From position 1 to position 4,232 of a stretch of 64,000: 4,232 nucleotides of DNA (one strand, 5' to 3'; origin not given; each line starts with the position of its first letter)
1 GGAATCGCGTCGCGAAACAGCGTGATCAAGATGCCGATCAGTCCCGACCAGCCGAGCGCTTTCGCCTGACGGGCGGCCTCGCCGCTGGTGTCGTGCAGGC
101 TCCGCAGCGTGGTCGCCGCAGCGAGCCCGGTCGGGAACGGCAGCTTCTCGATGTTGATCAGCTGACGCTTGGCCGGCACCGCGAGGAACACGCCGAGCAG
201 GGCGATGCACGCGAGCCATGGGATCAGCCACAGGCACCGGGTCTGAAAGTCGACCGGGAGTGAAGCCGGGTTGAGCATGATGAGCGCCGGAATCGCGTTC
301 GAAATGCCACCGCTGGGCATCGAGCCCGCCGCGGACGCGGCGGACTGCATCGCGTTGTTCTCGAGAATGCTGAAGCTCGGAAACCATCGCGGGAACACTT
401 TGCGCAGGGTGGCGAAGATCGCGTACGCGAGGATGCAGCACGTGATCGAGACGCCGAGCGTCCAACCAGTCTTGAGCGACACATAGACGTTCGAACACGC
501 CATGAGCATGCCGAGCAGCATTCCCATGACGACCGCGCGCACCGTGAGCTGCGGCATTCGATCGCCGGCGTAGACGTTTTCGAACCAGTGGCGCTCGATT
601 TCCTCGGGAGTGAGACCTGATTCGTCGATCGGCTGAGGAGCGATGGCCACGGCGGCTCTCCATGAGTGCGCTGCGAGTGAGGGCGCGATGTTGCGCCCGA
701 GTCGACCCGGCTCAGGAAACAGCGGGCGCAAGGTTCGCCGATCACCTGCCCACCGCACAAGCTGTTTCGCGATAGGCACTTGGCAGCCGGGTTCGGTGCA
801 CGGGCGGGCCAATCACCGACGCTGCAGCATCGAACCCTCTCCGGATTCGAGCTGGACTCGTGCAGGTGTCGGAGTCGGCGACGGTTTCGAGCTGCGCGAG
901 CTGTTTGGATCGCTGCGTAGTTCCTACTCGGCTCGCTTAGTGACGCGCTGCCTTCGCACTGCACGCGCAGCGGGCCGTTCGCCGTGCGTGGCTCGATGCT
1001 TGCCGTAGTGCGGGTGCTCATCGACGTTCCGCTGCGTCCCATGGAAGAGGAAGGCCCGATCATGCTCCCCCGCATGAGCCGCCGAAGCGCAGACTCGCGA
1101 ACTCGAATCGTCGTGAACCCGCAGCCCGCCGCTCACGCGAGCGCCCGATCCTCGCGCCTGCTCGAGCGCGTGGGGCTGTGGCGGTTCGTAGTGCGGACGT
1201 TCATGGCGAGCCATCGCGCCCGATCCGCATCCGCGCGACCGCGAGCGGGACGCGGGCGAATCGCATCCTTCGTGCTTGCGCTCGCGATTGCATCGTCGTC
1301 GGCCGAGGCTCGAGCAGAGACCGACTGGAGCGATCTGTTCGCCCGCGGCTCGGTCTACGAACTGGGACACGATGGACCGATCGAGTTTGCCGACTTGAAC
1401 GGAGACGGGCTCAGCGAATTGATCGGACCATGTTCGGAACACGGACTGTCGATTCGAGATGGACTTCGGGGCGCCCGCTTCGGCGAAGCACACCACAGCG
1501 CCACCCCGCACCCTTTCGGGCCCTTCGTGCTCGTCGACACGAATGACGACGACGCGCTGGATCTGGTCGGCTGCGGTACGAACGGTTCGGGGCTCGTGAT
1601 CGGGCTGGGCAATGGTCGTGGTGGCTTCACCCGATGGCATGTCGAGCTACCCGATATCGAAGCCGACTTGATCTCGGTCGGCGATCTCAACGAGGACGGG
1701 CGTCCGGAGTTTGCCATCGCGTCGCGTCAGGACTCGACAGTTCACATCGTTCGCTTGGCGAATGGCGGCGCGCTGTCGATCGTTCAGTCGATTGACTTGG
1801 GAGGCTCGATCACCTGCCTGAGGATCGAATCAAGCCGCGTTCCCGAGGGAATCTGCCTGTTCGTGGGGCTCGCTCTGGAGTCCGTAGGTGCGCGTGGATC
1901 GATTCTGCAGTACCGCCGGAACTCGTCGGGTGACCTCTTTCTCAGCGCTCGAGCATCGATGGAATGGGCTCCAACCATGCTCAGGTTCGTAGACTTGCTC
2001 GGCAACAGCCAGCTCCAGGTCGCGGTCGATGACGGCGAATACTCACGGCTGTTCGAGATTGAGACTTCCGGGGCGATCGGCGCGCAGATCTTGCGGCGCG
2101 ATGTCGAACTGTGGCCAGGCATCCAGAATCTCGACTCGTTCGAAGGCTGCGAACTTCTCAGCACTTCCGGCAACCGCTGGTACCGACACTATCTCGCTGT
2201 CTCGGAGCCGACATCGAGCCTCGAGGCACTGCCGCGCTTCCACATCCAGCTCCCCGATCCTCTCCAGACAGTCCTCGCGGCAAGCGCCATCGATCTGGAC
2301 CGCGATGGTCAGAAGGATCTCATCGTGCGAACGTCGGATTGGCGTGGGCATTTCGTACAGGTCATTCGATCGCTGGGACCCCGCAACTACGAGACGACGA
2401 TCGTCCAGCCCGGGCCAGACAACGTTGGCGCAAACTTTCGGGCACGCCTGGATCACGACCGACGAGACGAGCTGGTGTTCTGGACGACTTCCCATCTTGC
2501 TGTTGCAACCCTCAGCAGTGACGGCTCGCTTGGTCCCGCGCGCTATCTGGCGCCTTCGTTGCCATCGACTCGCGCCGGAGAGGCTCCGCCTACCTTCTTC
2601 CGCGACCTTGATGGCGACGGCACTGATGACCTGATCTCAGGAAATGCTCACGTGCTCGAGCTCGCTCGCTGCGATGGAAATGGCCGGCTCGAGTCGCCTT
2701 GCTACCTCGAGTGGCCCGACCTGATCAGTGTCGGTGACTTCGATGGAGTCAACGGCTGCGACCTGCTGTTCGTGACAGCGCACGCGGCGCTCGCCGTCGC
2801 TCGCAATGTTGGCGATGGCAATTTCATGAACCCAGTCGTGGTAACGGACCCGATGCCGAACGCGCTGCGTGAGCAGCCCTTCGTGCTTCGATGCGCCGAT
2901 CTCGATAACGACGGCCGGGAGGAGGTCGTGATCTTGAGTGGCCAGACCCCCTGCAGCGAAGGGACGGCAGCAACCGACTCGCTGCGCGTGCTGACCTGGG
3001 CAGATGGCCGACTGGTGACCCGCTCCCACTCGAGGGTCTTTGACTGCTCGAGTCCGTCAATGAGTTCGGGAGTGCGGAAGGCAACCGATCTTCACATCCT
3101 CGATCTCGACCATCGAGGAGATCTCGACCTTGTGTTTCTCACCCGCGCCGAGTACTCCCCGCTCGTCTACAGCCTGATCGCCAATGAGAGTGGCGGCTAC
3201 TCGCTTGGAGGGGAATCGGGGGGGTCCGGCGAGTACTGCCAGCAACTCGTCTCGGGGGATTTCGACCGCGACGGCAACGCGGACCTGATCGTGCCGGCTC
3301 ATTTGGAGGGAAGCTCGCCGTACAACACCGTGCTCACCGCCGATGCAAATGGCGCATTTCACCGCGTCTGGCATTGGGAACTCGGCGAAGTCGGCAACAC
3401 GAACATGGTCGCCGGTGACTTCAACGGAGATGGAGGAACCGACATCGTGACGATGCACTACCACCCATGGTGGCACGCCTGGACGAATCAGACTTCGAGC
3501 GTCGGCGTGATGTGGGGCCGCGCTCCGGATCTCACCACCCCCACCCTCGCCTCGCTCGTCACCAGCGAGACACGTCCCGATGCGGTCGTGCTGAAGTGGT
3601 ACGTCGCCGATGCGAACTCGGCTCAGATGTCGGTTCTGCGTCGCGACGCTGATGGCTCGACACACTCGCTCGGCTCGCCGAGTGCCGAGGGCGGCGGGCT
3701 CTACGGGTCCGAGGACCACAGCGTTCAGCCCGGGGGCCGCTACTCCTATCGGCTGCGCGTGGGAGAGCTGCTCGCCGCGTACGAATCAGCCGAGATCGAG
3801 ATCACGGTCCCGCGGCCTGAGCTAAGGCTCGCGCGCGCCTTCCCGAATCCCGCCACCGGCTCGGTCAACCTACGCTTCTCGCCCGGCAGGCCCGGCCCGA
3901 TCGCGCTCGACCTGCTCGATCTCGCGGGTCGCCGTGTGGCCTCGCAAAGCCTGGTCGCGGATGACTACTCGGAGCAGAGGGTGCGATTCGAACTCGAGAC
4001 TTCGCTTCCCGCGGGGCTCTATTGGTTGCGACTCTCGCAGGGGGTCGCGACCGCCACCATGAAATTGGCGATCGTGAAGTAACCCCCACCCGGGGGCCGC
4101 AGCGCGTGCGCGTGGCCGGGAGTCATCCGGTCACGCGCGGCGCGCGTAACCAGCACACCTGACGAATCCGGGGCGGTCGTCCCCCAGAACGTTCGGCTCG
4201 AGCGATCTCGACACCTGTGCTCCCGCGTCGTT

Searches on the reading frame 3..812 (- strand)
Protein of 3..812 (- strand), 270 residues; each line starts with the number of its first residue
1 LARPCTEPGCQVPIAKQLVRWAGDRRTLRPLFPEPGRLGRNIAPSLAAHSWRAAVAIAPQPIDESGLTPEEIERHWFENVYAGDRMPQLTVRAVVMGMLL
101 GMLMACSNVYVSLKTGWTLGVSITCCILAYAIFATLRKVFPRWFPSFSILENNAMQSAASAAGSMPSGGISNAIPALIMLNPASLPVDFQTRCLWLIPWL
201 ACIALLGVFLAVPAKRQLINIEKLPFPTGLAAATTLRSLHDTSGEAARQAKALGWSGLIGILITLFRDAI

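Call 43: search_protein_families(library=pfam, proteins=[window:3-812:-], max_evalue=0.001)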
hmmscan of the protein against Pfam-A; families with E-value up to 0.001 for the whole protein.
window:3-812:- (270 aa): 1 family
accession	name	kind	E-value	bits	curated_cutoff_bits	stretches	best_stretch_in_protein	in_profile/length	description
PF03169.20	OPT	-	3.3e-36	125.6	25.8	1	88-265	1-177/623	OPT oligopeptide transporter protein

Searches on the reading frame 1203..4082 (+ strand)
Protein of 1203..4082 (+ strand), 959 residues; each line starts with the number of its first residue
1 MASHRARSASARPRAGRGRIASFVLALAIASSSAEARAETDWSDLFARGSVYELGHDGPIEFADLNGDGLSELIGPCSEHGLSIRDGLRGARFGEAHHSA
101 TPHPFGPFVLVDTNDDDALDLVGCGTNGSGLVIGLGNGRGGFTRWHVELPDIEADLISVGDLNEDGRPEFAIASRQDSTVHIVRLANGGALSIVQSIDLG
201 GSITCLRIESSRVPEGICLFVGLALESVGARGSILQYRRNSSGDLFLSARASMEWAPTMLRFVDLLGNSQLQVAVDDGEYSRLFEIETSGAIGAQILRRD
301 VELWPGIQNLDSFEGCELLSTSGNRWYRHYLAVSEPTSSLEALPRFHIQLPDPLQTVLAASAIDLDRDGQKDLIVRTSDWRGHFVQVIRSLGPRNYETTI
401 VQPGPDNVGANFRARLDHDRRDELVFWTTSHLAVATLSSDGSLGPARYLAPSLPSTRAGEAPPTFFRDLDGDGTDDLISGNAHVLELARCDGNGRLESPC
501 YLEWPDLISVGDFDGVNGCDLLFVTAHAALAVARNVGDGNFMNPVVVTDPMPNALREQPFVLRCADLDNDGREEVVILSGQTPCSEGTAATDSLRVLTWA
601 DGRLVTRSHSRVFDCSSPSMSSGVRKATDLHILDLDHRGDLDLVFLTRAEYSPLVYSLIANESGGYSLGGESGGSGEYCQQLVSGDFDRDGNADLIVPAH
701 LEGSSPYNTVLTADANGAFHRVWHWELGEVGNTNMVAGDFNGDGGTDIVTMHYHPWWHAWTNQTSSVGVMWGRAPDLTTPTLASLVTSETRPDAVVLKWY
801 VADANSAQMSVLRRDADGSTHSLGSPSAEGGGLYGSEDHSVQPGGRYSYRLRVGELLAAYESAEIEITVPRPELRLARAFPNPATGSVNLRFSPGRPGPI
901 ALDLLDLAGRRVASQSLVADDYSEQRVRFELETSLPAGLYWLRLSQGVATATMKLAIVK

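Call 7: search_protein_families(library=pfam, proteins=[window:1203-4082:+], max_evalue=0.01)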
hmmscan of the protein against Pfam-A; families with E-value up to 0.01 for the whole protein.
window:1203-4082:+ (959 aa): 4 families
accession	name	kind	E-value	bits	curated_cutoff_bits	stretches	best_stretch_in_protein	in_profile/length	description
PF13517.12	FG-GAP_3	-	4.4e-34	117.3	26.9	5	634-697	1-61/61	FG-GAP-like repeat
PF01839.29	FG-GAP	-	1.7e-17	63.3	22.1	1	681-705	4-27/37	FG-GAP repeat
PF18962.6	Por_Secre_tail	-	1.5e-05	25.7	27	1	880-957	2-75/75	Secretion system C-terminal sorting domain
PF16743.10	PliI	-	0.00026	21.1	27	0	49-74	57-76/123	Periplasmic lysozyme inhibitor of I-type lysozyme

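Call 8: search_protein_families(library=ncbifam, proteins=[window:1203-4082:+], max_evalue=0.01)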
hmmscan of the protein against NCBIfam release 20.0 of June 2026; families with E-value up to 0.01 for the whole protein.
window:1203-4082:+ (959 aa): 5 families
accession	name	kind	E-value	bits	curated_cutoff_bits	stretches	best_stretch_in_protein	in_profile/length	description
NF047539.1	XAC2610_fam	domain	2.9e-06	27.7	35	0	684-722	3-43/89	XAC2610-related protein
TIGR04183.1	Por_Secre_tail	domain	8.9e-05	22.4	23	1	880-956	2-70/72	T9SS type A sorting domain-containing protein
NF052506.1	PA5033_fam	subfamily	0.00037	19.4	100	1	468-535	35-100/284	PA5033 family protein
NF038113.1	T9SSA_dep_M36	equivalog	0.0012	17.1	885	1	878-956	794-867/869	T9SS-dependent M36 family metallopeptidase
NF052323.1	T9SSA_dep_M6i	equivalog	0.0014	16.6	600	1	880-945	961-1025/1043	T9SS-dependent M6-like inactivated metalloprotease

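Call 102: search_protein_representatives(protein=window:1203-4082:+)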
Query: 959 residues. Proteins with E-value up to 0.001 (for the whole library): 17391; up to 1e-10: 3558; up to 1e-30: 50. The best 150 are listed.
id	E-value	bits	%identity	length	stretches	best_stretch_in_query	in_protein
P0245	0.0e+00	2192.4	100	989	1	1-959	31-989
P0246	1.0e-60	221.9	32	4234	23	61-188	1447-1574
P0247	1.0e-59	218.6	32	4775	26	58-202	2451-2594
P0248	7.4e-45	169.4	30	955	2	363-957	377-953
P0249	8.8e-45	169.2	35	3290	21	60-182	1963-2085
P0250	1.0e-44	169.0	35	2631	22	679-751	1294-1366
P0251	1.0e-44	169.0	32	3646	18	60-206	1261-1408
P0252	2.2e-40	154.7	33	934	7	680-957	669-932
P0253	9.6e-40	152.5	31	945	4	454-958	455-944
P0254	1.2e-39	152.2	32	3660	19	61-197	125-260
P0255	1.9e-39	151.5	30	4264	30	59-192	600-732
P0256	7.7e-39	149.5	33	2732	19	605-753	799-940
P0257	2.2e-38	148.1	30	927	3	359-957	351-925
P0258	3.2e-38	147.5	32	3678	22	59-196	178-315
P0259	3.5e-38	147.3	34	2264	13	61-201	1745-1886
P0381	1.5e-24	102.3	30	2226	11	59-202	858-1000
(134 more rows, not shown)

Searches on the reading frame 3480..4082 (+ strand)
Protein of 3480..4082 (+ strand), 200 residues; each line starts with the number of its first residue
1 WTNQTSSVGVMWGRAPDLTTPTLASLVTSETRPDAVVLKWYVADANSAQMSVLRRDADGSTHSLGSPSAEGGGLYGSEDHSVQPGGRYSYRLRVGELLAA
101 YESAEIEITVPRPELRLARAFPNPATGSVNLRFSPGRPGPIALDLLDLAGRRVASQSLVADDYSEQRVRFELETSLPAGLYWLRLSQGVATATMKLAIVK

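Call 31: search_protein_families(library=pfam, proteins=[window:3480-4082:+], max_evalue=10)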
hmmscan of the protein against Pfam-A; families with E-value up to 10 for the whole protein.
window:3480-4082:+ (200 aa): 3 families
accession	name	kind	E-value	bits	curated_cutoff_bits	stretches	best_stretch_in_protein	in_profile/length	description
PF18962.6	Por_Secre_tail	-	1.4e-06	29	27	1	121-198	2-75/75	Secretion system C-terminal sorting domain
PF21226.3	MalQ_N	-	0.012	16.4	24.1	1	160-198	51-89/91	MalQ N-terminal beta sandwich domain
PF04648.17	MF_alpha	-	1.9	9.3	19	0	182-188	3-9/13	Yeast mating factor alpha hormone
